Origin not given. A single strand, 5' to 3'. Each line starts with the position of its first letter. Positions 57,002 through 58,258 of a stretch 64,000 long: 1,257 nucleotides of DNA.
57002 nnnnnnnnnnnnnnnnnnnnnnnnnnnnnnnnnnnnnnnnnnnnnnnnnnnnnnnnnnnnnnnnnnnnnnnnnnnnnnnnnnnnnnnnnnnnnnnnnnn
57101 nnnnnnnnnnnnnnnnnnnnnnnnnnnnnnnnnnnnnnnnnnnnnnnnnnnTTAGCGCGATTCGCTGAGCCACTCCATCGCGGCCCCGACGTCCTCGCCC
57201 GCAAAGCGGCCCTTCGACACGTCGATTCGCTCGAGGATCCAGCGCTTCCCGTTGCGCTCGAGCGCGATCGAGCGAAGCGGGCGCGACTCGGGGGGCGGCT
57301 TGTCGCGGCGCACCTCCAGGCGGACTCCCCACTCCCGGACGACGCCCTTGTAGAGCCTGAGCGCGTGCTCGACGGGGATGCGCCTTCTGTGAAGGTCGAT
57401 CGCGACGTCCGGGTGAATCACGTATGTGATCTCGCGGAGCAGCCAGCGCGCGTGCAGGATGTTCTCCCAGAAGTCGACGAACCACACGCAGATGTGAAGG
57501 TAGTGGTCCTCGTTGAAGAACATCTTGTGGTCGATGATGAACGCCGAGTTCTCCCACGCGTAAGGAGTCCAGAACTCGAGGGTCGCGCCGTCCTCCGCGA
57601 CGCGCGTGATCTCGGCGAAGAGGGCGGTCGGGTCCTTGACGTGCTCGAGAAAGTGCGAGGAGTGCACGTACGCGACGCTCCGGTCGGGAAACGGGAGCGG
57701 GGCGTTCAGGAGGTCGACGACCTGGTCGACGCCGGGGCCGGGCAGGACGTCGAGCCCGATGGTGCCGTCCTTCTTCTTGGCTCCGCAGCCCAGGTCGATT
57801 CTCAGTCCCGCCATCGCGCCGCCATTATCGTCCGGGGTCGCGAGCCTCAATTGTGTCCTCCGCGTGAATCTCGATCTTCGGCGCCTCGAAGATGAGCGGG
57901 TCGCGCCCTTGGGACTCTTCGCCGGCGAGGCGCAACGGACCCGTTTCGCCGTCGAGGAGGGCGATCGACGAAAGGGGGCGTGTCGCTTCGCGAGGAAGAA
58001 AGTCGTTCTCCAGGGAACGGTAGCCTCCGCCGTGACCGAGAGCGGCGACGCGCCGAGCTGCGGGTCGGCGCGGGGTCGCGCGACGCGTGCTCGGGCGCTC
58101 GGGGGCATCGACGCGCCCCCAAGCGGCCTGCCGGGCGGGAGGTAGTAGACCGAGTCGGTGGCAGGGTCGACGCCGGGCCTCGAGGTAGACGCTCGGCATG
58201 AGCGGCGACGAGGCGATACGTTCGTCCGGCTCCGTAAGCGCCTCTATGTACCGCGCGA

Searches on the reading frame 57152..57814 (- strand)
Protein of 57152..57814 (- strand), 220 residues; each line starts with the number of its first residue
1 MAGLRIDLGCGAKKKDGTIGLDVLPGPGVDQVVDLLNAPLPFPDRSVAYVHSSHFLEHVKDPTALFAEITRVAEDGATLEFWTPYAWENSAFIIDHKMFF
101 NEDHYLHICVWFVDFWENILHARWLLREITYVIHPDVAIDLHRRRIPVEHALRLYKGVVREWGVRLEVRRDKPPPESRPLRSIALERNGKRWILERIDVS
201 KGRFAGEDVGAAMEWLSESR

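Call 51: search_solved_structures(query=window:57152-57814:-, max_evalue=1)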
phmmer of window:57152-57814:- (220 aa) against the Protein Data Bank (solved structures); distinct sequences matched with E-value up to 1: 1.
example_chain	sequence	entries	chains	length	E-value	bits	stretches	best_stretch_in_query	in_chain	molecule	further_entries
1vl5_A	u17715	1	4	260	0.057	16.4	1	39-129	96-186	unknown conserved protein BH2331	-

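Call 59: find_homologous_proteins(query=window:57152-57814:-, max_evalue=0.00001)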
Query window:57152-57814:- (220 aa): 177 proteins with E <= 0.00001 among 465 candidates; the best 120 are listed.
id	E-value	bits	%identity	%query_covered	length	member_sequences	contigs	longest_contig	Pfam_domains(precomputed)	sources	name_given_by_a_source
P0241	6.5e-144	496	97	100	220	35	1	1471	PF13489.13,PF08241.19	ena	-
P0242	4.9e-124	431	82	100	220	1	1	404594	PF13489.13,PF08241.19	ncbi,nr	ncbi:MAG: methyltransferase domain-containing protein [Holophagales bacterium]|nr:methyltransferase 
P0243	6.6e-124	430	82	100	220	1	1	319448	PF13489.13,PF08241.19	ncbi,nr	ncbi:MAG: methyltransferase domain-containing protein [Acidobacteria bacterium]|nr:methyltransferase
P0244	7.0e-124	430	82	100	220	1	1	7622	PF13489.13,PF08241.19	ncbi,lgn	ncbi:MAG: methyltransferase domain-containing protein [Acidobacteriota bacterium]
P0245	8.1e-124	430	82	100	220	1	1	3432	PF13489.13,PF08241.19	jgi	jgi:SAM-dependent methyltransferase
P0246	9.0e-124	430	82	100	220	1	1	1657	PF13489.13,PF08241.19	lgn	-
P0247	9.3e-124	430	82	100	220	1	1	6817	PF13489.13,PF08241.19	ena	-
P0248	1.5e-123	429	82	100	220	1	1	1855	PF13489.13,PF08241.19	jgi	jgi:SAM-dependent methyltransferase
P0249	2.3e-122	425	81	100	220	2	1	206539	PF13489.13,PF08241.19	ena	-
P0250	1.3e-121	423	81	100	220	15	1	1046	PF13489.13,PF08241.19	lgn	-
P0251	2.5e-121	422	82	100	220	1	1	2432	PF13489.13,PF08241.19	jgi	jgi:SAM-dependent methyltransferase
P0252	5.3e-121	421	79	100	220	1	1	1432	PF13489.13,PF08241.19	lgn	-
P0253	2.2e-119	415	80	100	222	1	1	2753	PF13489.13,PF08241.19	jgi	jgi:SAM-dependent methyltransferase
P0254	1.2e-118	413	78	100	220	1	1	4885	PF13489.13,PF08241.19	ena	-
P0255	1.3e-118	413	81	99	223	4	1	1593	PF13489.13,PF08241.19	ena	-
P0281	6.1e-75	270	53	100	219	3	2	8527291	PF13489.13,PF08241.19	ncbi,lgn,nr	ncbi:hypothetical protein NIES22_25220 [Calothrix brevissima NIES-22]|nr:hypothetical protein NIES22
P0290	1.1e-72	263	54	99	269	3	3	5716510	PF08241.19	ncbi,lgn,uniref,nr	ncbi:methyltransferase domain-containing protein [Chroococcidiopsis sp. CCMEE 29]|uniref:class I SAM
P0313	5.3e-70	254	51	98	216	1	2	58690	PF13489.13,PF08241.19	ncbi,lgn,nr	ncbi:MAG: class I SAM-dependent methyltransferase [Methylacidiphilales bacterium]|nr:class I SAM-dep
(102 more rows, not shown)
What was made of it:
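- Tried and rejected: This failed because 90% clustering hides the contigs (call 59).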

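Call 60: find_encoding_contigs(protein=P0242, flank=10000, max_places=1)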
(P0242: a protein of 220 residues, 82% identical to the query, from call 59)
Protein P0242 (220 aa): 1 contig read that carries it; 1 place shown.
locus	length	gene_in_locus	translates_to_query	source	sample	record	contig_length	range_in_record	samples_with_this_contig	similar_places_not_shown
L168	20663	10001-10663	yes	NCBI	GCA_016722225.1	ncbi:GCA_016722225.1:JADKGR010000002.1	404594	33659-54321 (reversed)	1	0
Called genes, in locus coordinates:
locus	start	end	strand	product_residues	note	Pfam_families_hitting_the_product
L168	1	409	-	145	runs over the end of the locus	PF13581:HATPase_c_2, PF02518:HATPase_c (weak)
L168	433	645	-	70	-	-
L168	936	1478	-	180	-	PF00158:Sigma54_activat, PF25601:AAA_lid_14, PF02954:HTH_8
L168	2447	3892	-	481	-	PF13428:TPR_14 (faint), PF24575:TPR_Slam (faint), PF00515:TPR_1 (faint), PF07719:TPR_2 (faint), PF13181:TPR_8 (faint), PF13414:TPR_11 (faint), PF13424:TPR_12 (faint), PF13432:TPR_16 (weak), +3 more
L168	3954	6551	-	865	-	PF00595:PDZ (weak), PF13180:PDZ_2, PF17820:PDZ_6 (faint), PF07228:SpoIIE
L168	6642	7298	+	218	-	PF02223:Thymidylate_kin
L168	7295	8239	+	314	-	PF13177:DNA_pol3_delta2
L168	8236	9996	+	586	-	-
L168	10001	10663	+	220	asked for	PF13489:Methyltransf_23 (weak), PF08241:Methyltransf_11 (weak)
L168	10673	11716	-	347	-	PF13439:Glyco_transf_4 (weak), PF13692:Glyco_trans_1_4, PF00534:Glycos_transf_1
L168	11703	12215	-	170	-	PF13692:Glyco_trans_1_4, PF00534:Glycos_transf_1, PF13524:Glyco_trans_1_2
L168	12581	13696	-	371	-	-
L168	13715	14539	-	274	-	-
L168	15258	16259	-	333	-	-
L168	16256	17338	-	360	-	PF15902:Sortilin-Vps10 (faint)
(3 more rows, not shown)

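Call 61: find_encoding_contigs(protein=P0281, flank=10000, max_places=1)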
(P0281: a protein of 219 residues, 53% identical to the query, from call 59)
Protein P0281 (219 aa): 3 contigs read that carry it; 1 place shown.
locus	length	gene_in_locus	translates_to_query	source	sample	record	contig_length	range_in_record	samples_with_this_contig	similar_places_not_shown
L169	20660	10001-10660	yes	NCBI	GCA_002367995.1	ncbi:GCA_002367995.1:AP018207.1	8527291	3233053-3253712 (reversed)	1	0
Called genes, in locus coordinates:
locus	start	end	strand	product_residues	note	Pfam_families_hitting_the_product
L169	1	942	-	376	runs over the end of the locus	PF01040:UbiA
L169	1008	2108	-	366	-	PF02374:ArsA_ATPase, PF17886:ArsA_HSP20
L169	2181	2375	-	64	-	PF11061:Tsr0524-like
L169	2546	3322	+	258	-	PF05685:Uma2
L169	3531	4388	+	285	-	PF01061:ABC2_membrane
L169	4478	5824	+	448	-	PF13476:AAA_23 (weak), PF00005:ABC_tran, PF14524:Wzt_C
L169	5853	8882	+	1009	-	PF07021:MetW, PF13489:Methyltransf_23, PF08241:Methyltransf_11, PF08242:Methyltransf_12, PF13649:Methyltransf_25, PF13847:Methyltransf_31, PF00535:Glycos_transf_2, PF13641:Glyco_tranf_2_3, +4 more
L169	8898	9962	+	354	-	PF00534:Glycos_transf_1 (faint), PF13692:Glyco_trans_1_4 (weak)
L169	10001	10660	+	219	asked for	PF08241:Methyltransf_11, PF13489:Methyltransf_23 (faint)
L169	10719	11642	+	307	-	PF00535:Glycos_transf_2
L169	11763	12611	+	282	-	PF00535:Glycos_transf_2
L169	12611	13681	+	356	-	PF13439:Glyco_transf_4, PF20706:GT4-conflict, PF00534:Glycos_transf_1, PF13524:Glyco_trans_1_2 (weak), PF13692:Glyco_trans_1_4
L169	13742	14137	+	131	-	-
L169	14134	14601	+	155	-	-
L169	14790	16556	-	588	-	PF00224:PK, PF02887:PK_C, PF00391:PEP-utilizers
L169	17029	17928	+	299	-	PF00487:FA_desaturase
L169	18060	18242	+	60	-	-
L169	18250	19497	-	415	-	PF00069:Pkinase, PF01163:RIO1 (weak), PF07714:PK_Tyr_Ser-Thr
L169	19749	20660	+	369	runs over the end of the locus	PF12849:PBP_like_2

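Call 62: find_encoding_contigs(protein=P0313, flank=10000, max_places=1)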
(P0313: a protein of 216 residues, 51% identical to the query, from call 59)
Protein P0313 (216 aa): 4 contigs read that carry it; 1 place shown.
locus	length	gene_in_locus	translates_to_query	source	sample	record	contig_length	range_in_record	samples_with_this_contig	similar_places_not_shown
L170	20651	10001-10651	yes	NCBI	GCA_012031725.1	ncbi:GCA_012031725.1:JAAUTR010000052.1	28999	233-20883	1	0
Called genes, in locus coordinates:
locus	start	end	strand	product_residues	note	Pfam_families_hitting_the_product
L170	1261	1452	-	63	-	PF11061:Tsr0524-like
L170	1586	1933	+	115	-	-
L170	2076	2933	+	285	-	PF01061:ABC2_membrane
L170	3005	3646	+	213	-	PF05685:Uma2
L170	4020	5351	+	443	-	PF13476:AAA_23 (faint), PF13555:AAA_29 (weak), PF00005:ABC_tran, PF14524:Wzt_C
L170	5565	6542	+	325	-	PF01728:FtsJ, PF13489:Methyltransf_23, PF07021:MetW, PF08003:Methyltransf_9 (faint), PF08241:Methyltransf_11, PF08242:Methyltransf_12, PF13649:Methyltransf_25, PF13847:Methyltransf_31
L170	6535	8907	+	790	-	PF00535:Glycos_transf_2, PF10111:Glyco_tranf_2_2 (faint), PF13641:Glyco_tranf_2_3, PF13712:Glyco_tranf_2_5, PF00534:Glycos_transf_1, PF13692:Glyco_trans_1_4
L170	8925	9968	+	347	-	PF00534:Glycos_transf_1, PF13692:Glyco_trans_1_4 (weak)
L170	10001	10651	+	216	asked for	PF08241:Methyltransf_11, PF13489:Methyltransf_23 (weak)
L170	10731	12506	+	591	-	PF00535:Glycos_transf_2, PF13632:Glyco_trans_2_3 (faint), PF00535:Glycos_transf_2, PF13641:Glyco_tranf_2_3 (weak), PF10111:Glyco_tranf_2_2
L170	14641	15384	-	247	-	-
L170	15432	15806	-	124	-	-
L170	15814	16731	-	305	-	-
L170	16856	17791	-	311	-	PF00535:Glycos_transf_2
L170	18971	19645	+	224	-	PF05685:Uma2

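Call 63: find_encoding_contigs(protein=P0290, flank=10000, max_places=1)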
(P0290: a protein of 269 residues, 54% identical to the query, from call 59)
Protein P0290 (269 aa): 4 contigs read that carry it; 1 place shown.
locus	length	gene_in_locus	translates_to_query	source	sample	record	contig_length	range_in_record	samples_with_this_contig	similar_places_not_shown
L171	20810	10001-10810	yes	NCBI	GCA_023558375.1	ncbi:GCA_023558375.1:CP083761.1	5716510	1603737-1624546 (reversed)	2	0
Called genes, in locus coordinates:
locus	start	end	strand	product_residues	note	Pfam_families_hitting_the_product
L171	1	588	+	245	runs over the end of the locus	PF05711:TylF, PF13578:Methyltransf_24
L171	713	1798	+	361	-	PF01728:FtsJ (weak), PF07021:MetW, PF13489:Methyltransf_23, PF13847:Methyltransf_31, PF08241:Methyltransf_11, PF08242:Methyltransf_12, PF13649:Methyltransf_25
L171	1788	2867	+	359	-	PF13489:Methyltransf_23, PF01209:Ubie_methyltran (weak), PF08241:Methyltransf_11, PF08242:Methyltransf_12 (weak), PF13649:Methyltransf_25, PF13847:Methyltransf_31 (weak)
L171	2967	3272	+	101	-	-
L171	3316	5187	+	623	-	PF00535:Glycos_transf_2, PF10111:Glyco_tranf_2_2 (weak), PF13641:Glyco_tranf_2_3, PF13632:Glyco_trans_2_3 (faint), PF13506:Glyco_transf_21 (weak), PF13641:Glyco_tranf_2_3, PF00535:Glycos_transf_2, PF10111:Glyco_tranf_2_2 (weak)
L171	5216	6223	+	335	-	-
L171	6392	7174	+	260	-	-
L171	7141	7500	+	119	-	-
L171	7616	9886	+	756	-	PF13506:Glyco_transf_21 (faint), PF00535:Glycos_transf_2, PF10111:Glyco_tranf_2_2 (weak), PF13641:Glyco_tranf_2_3, PF13632:Glyco_trans_2_3 (faint), PF00535:Glycos_transf_2, PF10111:Glyco_tranf_2_2, PF13641:Glyco_tranf_2_3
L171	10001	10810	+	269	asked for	PF08241:Methyltransf_11 (weak)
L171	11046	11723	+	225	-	PF08241:Methyltransf_11 (weak), PF13489:Methyltransf_23 (weak)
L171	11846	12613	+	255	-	PF13489:Methyltransf_23, PF01209:Ubie_methyltran (weak), PF05175:MTS (weak), PF13847:Methyltransf_31, PF08241:Methyltransf_11, PF08242:Methyltransf_12, PF13649:Methyltransf_25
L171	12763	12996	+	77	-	-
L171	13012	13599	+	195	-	PF13578:Methyltransf_24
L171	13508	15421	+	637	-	-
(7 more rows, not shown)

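Call 69: search_solved_structures(query=A3, max_evalue=1)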
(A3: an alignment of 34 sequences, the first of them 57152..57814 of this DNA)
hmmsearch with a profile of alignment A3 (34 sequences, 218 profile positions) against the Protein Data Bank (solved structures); distinct sequences matched with E-value up to 1: 26.
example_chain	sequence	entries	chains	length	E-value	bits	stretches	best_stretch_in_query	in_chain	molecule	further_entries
1vl5_A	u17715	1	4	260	0.00026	23.9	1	35-132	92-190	unknown conserved protein BH2331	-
3dh0_A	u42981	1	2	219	0.0033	20.3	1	31-80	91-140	SAM dependent methyltransferase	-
8ys9_A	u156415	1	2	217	0.0059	19.4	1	31-86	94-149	Phosphatidylethanolamine N-methyltransferase/phosphatidyl-N-methylethanolamine N-methyltra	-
4krh_A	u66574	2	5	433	0.0099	18.7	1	41-79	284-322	Phosphoethanolamine N-methyltransferase 2 | Phospholethanolamine N-methyltransferase 2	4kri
6f5z_A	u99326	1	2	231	0.011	18.5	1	38-81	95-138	24-sterol C-methyltransferase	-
2avn_A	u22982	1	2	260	0.014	18.2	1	21-74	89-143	ubiquinone/menaquinone biosynthesis methyltransferase-related protein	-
6uv6_A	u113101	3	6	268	0.023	17.5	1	37-80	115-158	D-glucose O-methyltransferase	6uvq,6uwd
4ine_A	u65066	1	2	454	0.025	17.4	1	41-79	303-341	Protein PMT-2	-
3mgg_A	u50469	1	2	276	0.026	17.3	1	27-79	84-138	Methyltransferase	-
1xxl_A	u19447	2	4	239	0.05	16.4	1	13-88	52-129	YcgJ protein | ycgJ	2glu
2yqz_A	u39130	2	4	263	0.055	16.2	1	25-82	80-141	Hypothetical protein TTHA0223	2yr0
4kw7_A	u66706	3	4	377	0.063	16.1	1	39-86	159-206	Arsenic methyltransferase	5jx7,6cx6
5eg5_A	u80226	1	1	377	0.064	16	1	39-86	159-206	Arsenic methyltransferase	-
4fr0_A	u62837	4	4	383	0.066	16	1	39-86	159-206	Arsenic methyltransferase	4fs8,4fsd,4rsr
6uak_A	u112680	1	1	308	0.11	15.3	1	39-80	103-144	SAM dependent methyltransferase LahSB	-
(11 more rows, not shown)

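Call 73: predict_structure(alignment_id=A3)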
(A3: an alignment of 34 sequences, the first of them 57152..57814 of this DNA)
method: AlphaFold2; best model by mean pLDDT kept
length: 220 residues; sequences in the alignment: 34
mean_pLDDT: 88.2   pTM: 0.85
mean pLDDT of the five models: 88.2, 87.7, 86.0, 85.3, 76.4
residues with pLDDT >= 90: 143; 70-90: 55; 50-70: 12; < 50: 10
segments of 3 or more residues with pLDDT < 50: 88-96
pLDDT, mean of each block of 10 residues (from residue 1): 87 93 93 94 98 86 93 98 66 48 89 93 96 94 94 85 95 91 95 91 73 88
secondary structure, 60 per line:
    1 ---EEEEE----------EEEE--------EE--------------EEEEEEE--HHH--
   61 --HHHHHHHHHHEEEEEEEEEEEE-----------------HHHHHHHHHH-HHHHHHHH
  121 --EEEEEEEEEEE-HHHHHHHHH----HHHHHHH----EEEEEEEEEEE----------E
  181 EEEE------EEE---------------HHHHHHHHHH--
elements in order: E4-8 E19-22 E47-53 H63-72 E73-84 H102-111 H113-120 E123-133 H135-143 H148-154 E159-169 E180-184 E191-193 H209-218
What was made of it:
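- On WbdD-type terminator (E. coli O8/O9a): MT11 (220 aa) models as a compact alpha/beta domain (call 73).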

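Call 75: fold_search(model_id=the predicted structure, library=pdb)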
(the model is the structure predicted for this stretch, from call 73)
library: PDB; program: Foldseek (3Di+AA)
matches with E <= 10: 1459; with E <= 0.001: 244
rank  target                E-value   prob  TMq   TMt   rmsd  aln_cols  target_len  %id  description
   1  3cc8                  1.9e-07  1.00  0.50  0.52   6.3       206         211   16  Crystal structure of a putative methyltransferase (bce_1332) from bacillus cereus atcc 10987 at 1.64 A resolution (released 2008-03-04)
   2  3bkw_A                4.0e-07  1.00  0.48  0.48   6.5       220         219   18  Crystal structure of S-adenosylmethionine dependent methyltransferase (NP_104914.1) from Mesorhizobium loti at 1.60 A  (released 2007-12-18)
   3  3l8d                  7.5e-07  1.00  0.47  0.51   7.2       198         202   15  Crystal structure of methyltransferase from Bacillus Thuringiensis (released 2010-01-12)
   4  1xxl_A                7.5e-07  1.00  0.47  0.44   7.7       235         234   14  The crystal structure of YcgJ protein from Bacillus subitilis at 2.1 A resolution (released 2004-11-23)
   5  3bkw_B                1.5e-06  1.00  0.44  0.44   9.2       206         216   18  Crystal structure of S-adenosylmethionine dependent methyltransferase (NP_104914.1) from Mesorhizobium loti at 1.60 A  (released 2007-12-18)
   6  4ine_A                1.9e-06  1.00  0.44  0.24   9.8       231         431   12  Crystal structure of N-methyl transferase (PMT-2) from Caenorhabditis elegant complexed with S-adenosyl homocysteine a (released 2014-01-15)
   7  4ine_B                1.9e-06  1.00  0.42  0.24   9.9       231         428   12  Crystal structure of N-methyl transferase (PMT-2) from Caenorhabditis elegant complexed with S-adenosyl homocysteine a (released 2014-01-15)
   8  3uj6                  1.9e-06  1.00  0.39  0.34  11.0       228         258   12  SeMet Phosphoethanolamine methyltransferase from Plasmodium falciparum in complex with SAM and PO4 (released 2011-11-30)
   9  3uja                  1.9e-06  1.00  0.38  0.33  10.9       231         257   13  Phosphoethanolamine methyltransferase from Plasmodium falciparum in complex with phosphoethanolamine (released 2011-11-30)
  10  4kri_B                2.1e-06  1.00  0.38  0.22  10.7       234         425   14  Haemonchus contortus Phospholethanolamine N-methyltransferase 2 in complex with phosphomonomethylethanolamine and S-ad (released 2013-09-25)
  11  4kri_A                2.1e-06  1.00  0.38  0.21  10.7       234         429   14  Haemonchus contortus Phospholethanolamine N-methyltransferase 2 in complex with phosphomonomethylethanolamine and S-ad (released 2013-09-25)
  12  3uj7_A                2.2e-06  1.00  0.39  0.34  10.8       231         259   13  Phosphoethanolamine methyltransferase from Plasmodium falciparum in complex with SAM and PO4 (released 2011-11-30)
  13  5gm2_L                2.5e-06  1.00  0.43  0.36  10.9       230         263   14  Crystal structure of methyltransferase TleD complexed with SAH and teleocidin A1 (released 2016-09-28)
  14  4r6w_A                2.5e-06  1.00  0.39  0.34  10.8       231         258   13  Plasmodium falciparum phosphoethanolamine methyltransferase D128A mutant in complex with S-adenosylhomocysteine and ph (released 2014-10-08)
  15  8zc8_A                2.8e-06  1.00  0.42  0.35  10.4       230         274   16  The structure of MitM and mitomycin A with SAH in mitomycin (released 2024-11-27)
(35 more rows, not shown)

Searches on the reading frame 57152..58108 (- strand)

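Call 7: search_protein_families(library=pfam, proteins=[window:57152-58108:-], max_evalue=0.01)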
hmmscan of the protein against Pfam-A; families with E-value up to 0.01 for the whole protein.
window:57152-58108:- (318 aa): 2 families
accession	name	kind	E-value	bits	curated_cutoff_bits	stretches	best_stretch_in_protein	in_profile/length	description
PF08241.18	Methyltransf_11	-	9.2e-07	29.9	21.2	1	138-177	54-93/95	Methyltransferase domain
PF13489.12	Methyltransf_23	-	8.6e-06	26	27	1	140-186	77-124/164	Methyltransferase domain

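Call 27: search_protein_families(library=ncbifam, proteins=[window:57152-58108:-], max_evalue=0.01)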
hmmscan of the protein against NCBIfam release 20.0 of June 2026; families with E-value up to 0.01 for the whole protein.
window:57152-58108:- (318 aa): 0 families
